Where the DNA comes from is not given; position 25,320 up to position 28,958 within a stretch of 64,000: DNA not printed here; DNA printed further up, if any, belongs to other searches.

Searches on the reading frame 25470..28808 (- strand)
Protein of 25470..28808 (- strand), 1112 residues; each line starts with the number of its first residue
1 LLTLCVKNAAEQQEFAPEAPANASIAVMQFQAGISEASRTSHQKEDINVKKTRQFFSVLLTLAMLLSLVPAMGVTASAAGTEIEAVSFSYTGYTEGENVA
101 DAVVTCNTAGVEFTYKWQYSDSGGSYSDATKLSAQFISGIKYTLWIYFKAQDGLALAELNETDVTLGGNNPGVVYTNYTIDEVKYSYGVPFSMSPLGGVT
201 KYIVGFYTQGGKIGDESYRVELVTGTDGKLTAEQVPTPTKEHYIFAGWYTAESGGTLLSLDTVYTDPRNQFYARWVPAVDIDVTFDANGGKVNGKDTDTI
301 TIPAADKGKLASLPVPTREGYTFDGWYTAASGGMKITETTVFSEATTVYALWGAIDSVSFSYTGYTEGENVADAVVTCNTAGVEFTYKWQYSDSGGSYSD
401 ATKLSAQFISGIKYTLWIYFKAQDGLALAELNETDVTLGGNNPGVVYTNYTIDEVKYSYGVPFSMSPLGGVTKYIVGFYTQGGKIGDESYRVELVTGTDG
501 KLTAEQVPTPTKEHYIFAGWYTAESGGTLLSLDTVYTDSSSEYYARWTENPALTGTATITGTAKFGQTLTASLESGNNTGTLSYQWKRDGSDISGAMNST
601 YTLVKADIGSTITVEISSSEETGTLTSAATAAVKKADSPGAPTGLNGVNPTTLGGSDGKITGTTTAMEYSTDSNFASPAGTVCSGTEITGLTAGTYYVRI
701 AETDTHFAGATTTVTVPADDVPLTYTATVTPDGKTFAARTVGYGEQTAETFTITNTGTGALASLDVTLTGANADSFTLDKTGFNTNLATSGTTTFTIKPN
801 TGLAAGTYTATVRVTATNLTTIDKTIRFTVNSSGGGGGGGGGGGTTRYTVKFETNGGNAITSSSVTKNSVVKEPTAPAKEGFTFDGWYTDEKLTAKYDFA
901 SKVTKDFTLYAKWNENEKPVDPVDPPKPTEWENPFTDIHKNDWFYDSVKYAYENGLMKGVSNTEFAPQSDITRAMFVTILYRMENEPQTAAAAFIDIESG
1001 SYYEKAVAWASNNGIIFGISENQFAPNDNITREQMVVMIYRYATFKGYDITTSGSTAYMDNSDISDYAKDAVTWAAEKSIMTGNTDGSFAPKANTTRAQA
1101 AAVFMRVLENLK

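Call 17: search_protein_families(library=pfam, proteins=[window:25470-28808:-], max_evalue=0.001)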
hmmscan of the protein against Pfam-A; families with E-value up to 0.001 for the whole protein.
window:25470-28808:- (1112 aa): 2 families
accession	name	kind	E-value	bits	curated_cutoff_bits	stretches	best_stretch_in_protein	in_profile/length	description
PF09479.16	Flg_new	-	4.1e-48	161.8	27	4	848-912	1-65/65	Listeria-Bacteroides repeat domain (List_Bact_rpt)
PF00395.25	SLH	-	1.8e-34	117.9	20.8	3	934-974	1-41/44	S-layer homology domain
